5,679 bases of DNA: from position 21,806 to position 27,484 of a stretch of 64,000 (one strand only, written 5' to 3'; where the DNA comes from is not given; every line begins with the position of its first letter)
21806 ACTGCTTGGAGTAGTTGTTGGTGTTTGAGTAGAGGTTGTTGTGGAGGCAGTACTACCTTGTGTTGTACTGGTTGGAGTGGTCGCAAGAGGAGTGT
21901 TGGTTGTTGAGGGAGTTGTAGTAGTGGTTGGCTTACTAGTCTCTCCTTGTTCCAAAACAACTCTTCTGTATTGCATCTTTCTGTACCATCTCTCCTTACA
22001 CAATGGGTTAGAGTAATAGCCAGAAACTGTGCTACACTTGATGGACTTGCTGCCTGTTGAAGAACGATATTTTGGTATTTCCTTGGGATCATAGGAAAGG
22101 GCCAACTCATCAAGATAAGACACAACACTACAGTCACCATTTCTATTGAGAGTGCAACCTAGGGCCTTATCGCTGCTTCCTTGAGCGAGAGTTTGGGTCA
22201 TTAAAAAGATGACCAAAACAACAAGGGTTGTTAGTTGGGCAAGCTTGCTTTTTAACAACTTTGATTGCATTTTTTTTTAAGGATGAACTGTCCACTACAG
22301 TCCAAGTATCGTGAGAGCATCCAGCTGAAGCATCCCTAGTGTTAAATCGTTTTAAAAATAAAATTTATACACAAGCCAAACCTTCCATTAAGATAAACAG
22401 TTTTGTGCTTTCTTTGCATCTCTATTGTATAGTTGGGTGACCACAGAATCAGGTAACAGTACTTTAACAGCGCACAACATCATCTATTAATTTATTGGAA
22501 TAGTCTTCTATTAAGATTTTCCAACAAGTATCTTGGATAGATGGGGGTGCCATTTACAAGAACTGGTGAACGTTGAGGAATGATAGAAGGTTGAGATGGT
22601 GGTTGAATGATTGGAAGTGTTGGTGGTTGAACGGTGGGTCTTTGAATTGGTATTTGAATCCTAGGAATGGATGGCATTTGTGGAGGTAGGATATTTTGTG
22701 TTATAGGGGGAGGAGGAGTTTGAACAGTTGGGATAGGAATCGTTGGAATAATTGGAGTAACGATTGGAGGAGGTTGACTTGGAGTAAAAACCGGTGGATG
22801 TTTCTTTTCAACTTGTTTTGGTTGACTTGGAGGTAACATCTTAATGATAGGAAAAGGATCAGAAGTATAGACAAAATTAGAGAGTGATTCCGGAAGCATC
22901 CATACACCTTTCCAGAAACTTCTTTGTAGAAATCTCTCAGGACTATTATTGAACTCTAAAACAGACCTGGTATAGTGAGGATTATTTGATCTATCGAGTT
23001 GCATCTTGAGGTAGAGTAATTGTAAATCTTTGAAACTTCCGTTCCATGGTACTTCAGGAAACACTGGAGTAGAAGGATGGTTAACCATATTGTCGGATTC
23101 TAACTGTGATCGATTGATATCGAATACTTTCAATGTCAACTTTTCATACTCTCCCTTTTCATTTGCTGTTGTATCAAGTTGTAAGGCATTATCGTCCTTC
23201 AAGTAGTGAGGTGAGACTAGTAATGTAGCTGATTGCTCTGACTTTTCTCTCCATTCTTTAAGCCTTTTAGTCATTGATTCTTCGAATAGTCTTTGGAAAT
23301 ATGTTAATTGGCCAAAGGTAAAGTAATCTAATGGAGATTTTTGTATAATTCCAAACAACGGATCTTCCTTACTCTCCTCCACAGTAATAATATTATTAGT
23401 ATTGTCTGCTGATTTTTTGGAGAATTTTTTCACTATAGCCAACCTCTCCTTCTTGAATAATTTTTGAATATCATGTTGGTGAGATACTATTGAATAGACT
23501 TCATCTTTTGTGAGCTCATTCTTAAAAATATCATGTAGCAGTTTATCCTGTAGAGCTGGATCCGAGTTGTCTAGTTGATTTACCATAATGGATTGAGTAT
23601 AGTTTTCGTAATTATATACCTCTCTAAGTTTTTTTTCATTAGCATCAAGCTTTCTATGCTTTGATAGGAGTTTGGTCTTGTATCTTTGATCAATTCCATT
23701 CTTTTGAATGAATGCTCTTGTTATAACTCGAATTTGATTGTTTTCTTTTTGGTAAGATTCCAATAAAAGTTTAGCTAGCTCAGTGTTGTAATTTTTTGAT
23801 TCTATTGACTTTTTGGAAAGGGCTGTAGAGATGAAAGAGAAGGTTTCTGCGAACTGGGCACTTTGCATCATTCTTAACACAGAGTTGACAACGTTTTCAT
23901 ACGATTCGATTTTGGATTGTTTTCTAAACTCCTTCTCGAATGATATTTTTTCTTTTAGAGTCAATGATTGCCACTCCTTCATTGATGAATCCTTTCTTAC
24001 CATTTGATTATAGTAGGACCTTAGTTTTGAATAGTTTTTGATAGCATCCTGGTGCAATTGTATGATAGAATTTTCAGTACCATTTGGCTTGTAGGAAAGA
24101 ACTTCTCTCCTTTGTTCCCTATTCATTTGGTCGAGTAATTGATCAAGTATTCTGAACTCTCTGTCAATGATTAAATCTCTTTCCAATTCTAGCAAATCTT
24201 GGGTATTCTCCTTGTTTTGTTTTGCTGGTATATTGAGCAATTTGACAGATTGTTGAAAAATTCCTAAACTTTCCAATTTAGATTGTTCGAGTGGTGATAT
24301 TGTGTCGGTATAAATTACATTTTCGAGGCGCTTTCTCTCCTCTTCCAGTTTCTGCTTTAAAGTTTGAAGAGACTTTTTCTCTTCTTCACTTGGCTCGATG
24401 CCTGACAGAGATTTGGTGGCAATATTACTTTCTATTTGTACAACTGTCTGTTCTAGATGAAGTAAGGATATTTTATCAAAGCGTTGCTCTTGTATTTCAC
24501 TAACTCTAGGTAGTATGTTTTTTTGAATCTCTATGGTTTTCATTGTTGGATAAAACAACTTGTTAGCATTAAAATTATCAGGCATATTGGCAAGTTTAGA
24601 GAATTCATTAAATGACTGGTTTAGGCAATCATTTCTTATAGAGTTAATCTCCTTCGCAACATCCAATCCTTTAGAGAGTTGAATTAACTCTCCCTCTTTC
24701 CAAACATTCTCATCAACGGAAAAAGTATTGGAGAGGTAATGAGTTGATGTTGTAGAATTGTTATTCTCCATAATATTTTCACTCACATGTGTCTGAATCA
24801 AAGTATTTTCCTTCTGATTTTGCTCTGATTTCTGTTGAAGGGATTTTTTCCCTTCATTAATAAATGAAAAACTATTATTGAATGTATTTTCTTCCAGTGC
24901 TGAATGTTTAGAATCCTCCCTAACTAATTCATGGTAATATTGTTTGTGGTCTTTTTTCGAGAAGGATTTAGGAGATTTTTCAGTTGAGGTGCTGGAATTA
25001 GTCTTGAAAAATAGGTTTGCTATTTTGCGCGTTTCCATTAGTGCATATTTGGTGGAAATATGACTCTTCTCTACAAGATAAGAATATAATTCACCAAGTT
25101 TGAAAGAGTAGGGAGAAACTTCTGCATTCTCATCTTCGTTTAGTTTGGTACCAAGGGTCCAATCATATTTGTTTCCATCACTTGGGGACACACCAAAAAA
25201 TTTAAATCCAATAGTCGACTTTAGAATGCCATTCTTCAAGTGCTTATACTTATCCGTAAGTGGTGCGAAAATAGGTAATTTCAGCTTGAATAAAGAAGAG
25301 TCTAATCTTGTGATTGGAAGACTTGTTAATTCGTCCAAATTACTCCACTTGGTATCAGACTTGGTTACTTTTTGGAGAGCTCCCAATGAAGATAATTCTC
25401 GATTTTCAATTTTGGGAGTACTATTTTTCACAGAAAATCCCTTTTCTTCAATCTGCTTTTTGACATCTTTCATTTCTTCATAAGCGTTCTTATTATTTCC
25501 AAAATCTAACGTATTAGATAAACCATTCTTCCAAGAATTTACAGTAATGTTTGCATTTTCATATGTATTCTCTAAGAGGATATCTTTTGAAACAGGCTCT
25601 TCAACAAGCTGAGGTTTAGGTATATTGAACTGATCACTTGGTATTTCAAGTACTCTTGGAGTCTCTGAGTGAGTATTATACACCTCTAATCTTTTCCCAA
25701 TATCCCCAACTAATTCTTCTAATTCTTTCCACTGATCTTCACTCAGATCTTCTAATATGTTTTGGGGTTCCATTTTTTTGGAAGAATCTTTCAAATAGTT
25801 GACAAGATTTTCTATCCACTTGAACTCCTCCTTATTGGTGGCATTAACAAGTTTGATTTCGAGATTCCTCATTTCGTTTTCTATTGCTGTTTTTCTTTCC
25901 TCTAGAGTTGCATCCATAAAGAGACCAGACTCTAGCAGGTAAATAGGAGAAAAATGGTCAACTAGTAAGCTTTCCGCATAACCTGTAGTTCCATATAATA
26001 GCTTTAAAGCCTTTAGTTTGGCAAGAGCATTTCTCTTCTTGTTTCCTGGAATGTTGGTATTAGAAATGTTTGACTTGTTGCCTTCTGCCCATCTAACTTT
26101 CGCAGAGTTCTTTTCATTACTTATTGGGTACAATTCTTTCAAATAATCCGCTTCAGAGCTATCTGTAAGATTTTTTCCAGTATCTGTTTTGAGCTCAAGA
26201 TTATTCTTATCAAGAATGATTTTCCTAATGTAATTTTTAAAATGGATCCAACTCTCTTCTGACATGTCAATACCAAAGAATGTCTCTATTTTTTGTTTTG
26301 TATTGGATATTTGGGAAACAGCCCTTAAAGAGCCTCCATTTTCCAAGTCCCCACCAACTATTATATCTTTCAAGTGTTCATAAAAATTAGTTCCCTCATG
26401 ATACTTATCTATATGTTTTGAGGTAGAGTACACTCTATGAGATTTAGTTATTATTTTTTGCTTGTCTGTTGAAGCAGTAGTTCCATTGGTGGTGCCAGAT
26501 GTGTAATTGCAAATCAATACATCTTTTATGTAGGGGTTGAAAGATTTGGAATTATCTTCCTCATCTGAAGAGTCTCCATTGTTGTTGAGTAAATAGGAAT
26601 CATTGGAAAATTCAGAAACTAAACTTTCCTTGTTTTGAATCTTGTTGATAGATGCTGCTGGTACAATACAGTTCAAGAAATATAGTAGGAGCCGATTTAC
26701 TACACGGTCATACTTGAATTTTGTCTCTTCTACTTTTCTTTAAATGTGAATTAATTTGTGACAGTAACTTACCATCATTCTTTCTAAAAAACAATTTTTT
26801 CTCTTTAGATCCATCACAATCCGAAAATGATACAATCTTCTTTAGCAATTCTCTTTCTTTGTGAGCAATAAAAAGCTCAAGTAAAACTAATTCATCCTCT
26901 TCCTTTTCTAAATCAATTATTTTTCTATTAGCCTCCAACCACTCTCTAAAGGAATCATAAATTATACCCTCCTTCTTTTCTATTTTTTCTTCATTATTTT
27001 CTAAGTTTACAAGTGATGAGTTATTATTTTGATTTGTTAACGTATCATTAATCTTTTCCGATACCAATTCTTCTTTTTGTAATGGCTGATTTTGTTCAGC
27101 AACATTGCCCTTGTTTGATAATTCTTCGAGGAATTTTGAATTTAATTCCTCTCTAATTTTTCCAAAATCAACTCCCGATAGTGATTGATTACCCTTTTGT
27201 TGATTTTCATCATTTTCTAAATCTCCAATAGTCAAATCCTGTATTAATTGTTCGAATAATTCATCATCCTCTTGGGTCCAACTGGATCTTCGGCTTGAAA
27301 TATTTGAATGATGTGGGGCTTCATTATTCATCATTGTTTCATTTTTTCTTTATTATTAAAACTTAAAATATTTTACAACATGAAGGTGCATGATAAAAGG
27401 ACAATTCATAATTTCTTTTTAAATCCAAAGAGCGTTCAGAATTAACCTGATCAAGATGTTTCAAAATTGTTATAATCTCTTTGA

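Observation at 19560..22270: Possibly novel 4-Cys extracellular module ending in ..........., present in three copies in a mucin-like secreted protein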

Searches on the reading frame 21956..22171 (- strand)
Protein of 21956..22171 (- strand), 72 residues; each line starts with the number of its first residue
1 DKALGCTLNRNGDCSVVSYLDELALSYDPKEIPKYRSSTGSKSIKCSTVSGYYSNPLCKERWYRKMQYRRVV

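Call 11: find_homologous_proteins(query=A1, max_evalue=10)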
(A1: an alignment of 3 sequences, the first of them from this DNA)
Query A1 (3 sequences): 30 candidates shared short words with the query, none scored E <= 10.
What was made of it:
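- Tried and rejected: With the three modules only, there were 30 candidates and none at E<=10 (call 11).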

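Call 17: find_related_loci(query=A1, collection=metagenome_contigs, flank=5000)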
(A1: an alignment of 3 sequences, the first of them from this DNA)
Query A1 (72 aa) in metagenome_contigs; peptide patterns used: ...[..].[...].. (x = any residue, [..] = any of these).
27 stretches matched a pattern, but none encodes a relative of the query by tblastn (E <= 1e-3).

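Call 22: predict_structure(alignment_id=A1)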
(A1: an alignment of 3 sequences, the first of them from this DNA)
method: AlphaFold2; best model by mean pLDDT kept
length: 72 residues; sequences in the alignment: 3
mean_pLDDT: 45.3   pTM: 0.27
mean pLDDT of the five models: 45.3, 45.0, 44.2, 40.7, 39.3
residues with pLDDT >= 90: 0; 70-90: 0; 50-70: 19; < 50: 53
segments of 3 or more residues with pLDDT < 50: 1-10, 12-28, 34-43, 60-72
pLDDT, mean of each block of 10 residues (from residue 1): 44 45 44 45 51 56 37 32
secondary structure, 60 per line:
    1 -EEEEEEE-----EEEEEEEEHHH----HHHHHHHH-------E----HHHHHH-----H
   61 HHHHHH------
elements in order: E2-8 E14-21 H29-36 H49-54 H60-66

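Call 29: search_protein_representatives(alignment_id=A1)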
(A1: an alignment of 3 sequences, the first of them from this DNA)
Query: 3 sequences, 72 profile positions. Proteins with E-value up to 0.001 (for the whole library): 6; up to 1e-10: 2; up to 1e-30: 0. The best 6 are listed.
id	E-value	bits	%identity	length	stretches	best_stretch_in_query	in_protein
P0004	6.5e-20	87.5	-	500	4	4-66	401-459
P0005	2.4e-19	85.6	-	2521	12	45-67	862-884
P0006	3.7e-09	53.0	-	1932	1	44-68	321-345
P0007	1.2e-08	51.4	-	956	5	46-68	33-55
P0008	3.8e-08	49.8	-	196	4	53-67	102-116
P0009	1.4e-05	41.5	-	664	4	46-65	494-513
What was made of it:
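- On Vahlkampfiid 4-Cys 'WYR' module (family defined here from Willaertia and Naegleria copies): In reverse, an Ng-only profile finds P0004 at E=6.5e-20 library-wide (call 29).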

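Call 31: list_cluster_members(proteins=[P0004, P0008])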
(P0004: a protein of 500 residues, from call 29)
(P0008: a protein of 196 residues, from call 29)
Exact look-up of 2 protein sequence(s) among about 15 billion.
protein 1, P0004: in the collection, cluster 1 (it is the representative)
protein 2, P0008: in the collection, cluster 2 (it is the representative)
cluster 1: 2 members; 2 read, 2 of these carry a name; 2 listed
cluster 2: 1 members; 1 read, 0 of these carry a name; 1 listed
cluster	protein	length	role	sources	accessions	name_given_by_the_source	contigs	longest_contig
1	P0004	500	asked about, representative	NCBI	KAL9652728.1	hypothetical protein ABK040_015778 [Willaertia magna]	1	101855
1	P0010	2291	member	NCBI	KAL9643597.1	hypothetical protein ABK040_010209 [Willaertia magna]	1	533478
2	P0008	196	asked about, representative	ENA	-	-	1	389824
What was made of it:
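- The profile of the three Ng modules finds W. magna P0004 at E=6.5e-20 for the whole library, in 4 stretches (calls 29, 31).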

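Call 32: search_protein_families(library=pfam, proteins=[P0004, P0008], max_evalue=1)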
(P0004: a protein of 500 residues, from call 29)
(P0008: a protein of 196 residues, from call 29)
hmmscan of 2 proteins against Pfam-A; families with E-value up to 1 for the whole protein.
P0004 (500 aa): 0 families

P0008 (196 aa): 1 family
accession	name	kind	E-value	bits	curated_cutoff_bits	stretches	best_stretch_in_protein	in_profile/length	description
PF05353.16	Atracotoxin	-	0.034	14.7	25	0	81-98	20-37/42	Delta Atracotoxin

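Call 39: search_solved_structures(query=A2, max_evalue=10, show_alignments=2)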
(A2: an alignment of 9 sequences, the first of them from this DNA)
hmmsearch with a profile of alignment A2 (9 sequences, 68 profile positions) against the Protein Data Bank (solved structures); distinct sequences matched with E-value up to 10: 0.
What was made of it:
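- PDB profile: nothing (call 39). No PDB sequence hit with the profile (call 39).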

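Call 43: find_related_loci(query=A3, collection=metagenome_contigs, flank=5000)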
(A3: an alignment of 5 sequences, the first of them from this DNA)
Query A3 (72 aa) in metagenome_contigs; peptide patterns used: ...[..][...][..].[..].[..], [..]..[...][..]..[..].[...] (x = any residue, [..] = any of these).
70 stretches matched a pattern, but none encodes a relative of the query by tblastn (E <= 1e-3).
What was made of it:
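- Tried and rejected: Metagenome scans for PLC[KG]E[RQE]WY, and for the broader CxL[ND].[ND]G[DE]C and [PS]LC..xW[YF]R patterns, gave only chance pattern matches (calls 17, 43).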

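Call 46: search_protein_families(library=pfam, proteins=[P0010], max_evalue=0.01)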
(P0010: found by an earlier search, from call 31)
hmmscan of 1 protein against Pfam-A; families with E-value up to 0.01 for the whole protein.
P0010 (2291 aa): 4 families
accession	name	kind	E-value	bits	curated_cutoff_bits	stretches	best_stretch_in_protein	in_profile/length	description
PF23106.1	EGF_Teneurin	-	1.5e-56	188.6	24.3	9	987-1015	2-29/30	Teneurin-like EGF domain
PF25024.1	EGF_TEN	-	1.1e-55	189.3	65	4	870-1077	31-209/234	Teneurin EGF domain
PF07974.19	EGF_2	-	5.6e-43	145.4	22.1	7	872-896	7-32/32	EGF-like domain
PF00008.33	EGF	-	1.1e-14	54.8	21.5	1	946-973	3-32/32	EGF-like domain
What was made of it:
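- On EGF-like domain (Pfam PF00008/PF07974): The same search method does find EGF in P0010 outside the modules (call 46).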

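Call 48: predict_structure(alignment_id=A2)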
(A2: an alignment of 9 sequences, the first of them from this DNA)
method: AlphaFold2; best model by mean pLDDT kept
length: 72 residues; sequences in the alignment: 9
mean_pLDDT: 51.5   pTM: 0.30
mean pLDDT of the five models: 51.5, 48.8, 48.1, 47.7, 46.5
residues with pLDDT >= 90: 0; 70-90: 0; 50-70: 43; < 50: 29
segments of 3 or more residues with pLDDT < 50: 1-6, 12-14, 16-18, 23-26, 66-72
pLDDT, mean of each block of 10 residues (from residue 1): 45 49 52 55 54 61 47 38
secondary structure, 60 per line:
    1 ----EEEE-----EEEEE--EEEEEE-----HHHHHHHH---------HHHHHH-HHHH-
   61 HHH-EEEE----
elements in order: E5-8 E14-18 E21-26 H32-39 H49-54 H56-59 E65-68
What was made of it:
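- On Vahlkampfiid 4-Cys 'WYR' module (family defined here from Willaertia and Naegleria copies): AlphaFold2 pLDDT was 45.3 with 3 sequences and 51.5 with 9 sequences (calls 22, 48).
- AlphaFold2 gave pLDDT 45 and 51.5 (calls 22, 48), so a defined fold and the disulfide pairing are unproven.
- Tried and rejected: AlphaFold2 was run twice and gave low confidence (calls 22, 48).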

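Call 49: find_encoding_contigs(protein=P0010, flank=10000, max_places=3)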
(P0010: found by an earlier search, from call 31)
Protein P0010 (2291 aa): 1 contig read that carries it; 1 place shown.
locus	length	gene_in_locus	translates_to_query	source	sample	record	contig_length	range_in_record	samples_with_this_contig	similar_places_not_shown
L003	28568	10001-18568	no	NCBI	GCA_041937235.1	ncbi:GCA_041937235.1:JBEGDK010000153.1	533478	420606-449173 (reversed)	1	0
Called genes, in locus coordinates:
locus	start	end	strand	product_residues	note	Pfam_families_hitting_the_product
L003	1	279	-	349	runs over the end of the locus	-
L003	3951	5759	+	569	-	PF25390:WD40_RLD, PF13540:RCC1_2 (weak), PF00415:RCC1 (weak), PF25390:WD40_RLD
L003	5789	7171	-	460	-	PF00646:F-box (weak), PF12937:F-box-like (weak)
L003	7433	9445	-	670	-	PF13475:DUF4116 (weak)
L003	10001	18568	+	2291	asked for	PF00008:EGF (faint), PF07974:EGF_2 (faint), PF23301:EGF_PEAR1L (faint), PF25024:EGF_TEN, PF23106:EGF_Teneurin (weak), PF25024:EGF_TEN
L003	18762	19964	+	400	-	-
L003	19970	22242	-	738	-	PF12796:Ank_2, PF12796:Ank_2, PF12796:Ank_2, PF13637:Ank_4, PF12796:Ank_2, PF12796:Ank_2, PF12796:Ank_2, PF13637:Ank_4, +11 more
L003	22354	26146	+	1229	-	PF23381:Beta-prop_IFT122_1st, PF24807:WD40_CDC20-Fz, PF24817:WD40_WDHD1_1st, PF25171:Beta-prop_WDR36-Utp21_1st, PF25173:Beta-prop_WDR3_1st, PF25174:Beta-prop_THOC3, PF25175:Beta-prop_WDR5, PF25391:WD40_Gbeta, +49 more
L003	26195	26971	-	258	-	PF16922:SLD5_C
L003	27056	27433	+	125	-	-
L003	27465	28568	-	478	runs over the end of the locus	PF14769:CLAMP (weak)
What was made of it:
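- Tried and rejected: The W. magna locus L003 has unrelated neighbours (call 49).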

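Call 53: fold_search(model_id=the predicted structure, library=pdb)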
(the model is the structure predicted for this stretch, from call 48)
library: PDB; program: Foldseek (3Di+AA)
matches with E <= 10: 3; with E <= 0.001: 0
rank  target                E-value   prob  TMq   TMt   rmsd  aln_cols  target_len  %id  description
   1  2dg1_B                8.2e+00  0.03  0.26  0.07   2.9        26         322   15  Crystal structure of Drp35, a 35kDa drug responsive protein from Staphylococcus aureus, complexed with Ca2+ (released 2006-12-12)
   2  5zg9_B                8.2e+00  0.03  0.26  0.23   4.0        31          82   16  Crystal structure of MoSub1-ssDNA complex in phosphate buffer (released 2019-03-27)
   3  4x2d_A                9.4e+00  0.01  0.15  0.08   6.9        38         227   24  Clostridium difficile Fic protein_0569 mutant S31A, E35A in complex with ATP (released 2015-12-23)
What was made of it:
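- On Vahlkampfiid 4-Cys 'WYR' module (family defined here from Willaertia and Naegleria copies): Foldseek gave no hit (call 53).
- Foldseek on the low-confidence model found nothing at E<=0.001 (call 53), but that model is not reliable.
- Tried and rejected: Foldseek against the PDB gave no meaningful hit (call 53).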

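Call 55: find_related_loci(query=A3, collection=viral_contigs, flank=3000)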
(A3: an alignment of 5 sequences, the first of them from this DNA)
Query A3 (72 aa) in viral_contigs; peptide patterns used: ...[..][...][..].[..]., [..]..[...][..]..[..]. (x = any residue, [..] = any of these).
37 stretches matched a pattern, but none encodes a relative of the query by tblastn (E <= 1e-3).

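Call 56: find_related_loci(query=A3, collection=genome_contigs, flank=3000)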
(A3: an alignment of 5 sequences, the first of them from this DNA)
Query A3 (72 aa) in genome_contigs; peptide patterns used: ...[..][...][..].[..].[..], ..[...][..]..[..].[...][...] (x = any residue, [..] = any of these).
43 stretches matched a pattern, but none encodes a relative of the query by tblastn (E <= 1e-3).
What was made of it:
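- No relatives in JGI metagenomes, IMG/VR or prokaryote genomes (calls 17, 43, 55, 56).
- Tried and rejected: Viral and prokaryote genome scans found nothing (calls 55, 56).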

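Call 60: search_protein_families(library=pfam, alignment_id=A2, max_evalue=10)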
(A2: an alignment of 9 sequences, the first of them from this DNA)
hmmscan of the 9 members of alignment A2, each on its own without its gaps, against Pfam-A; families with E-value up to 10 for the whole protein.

A. member 1, seq(72 aa): 0 families

B. families by the number of members that match (of 9 scanned): 0 families
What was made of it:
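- On EGF-like domain (Pfam PF00008/PF07974): The module has four Cys in 55-60 aa, and no Pfam hit at E<=10 for nine modules (call 60).
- On Sushi/CCP domain (PF00084): No HMM match (call 60).
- Closest known: Sushi/CCP. Different: No Pfam match at E<=10 (call 60).
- No Pfam hit for any of nine modules at E<=10 (call 60).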

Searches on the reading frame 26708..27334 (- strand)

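Call 7: search_protein_families(library=pfam, proteins=[window:26708-27334:-], max_evalue=0.1)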
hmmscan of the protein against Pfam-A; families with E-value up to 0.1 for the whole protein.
window:26708-27334:- (208 aa): 2 families
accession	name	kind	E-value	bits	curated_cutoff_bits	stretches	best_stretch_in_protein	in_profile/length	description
PF25684.1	Mycobacteriophage_Gp53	-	0.0083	16.1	27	1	17-110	14-100/200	Mycobacteriophage Gene 53 protein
PF00249.37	Myb_DNA-binding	-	0.075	13.6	24.4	1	16-33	1-18/46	Myb-like DNA-binding domain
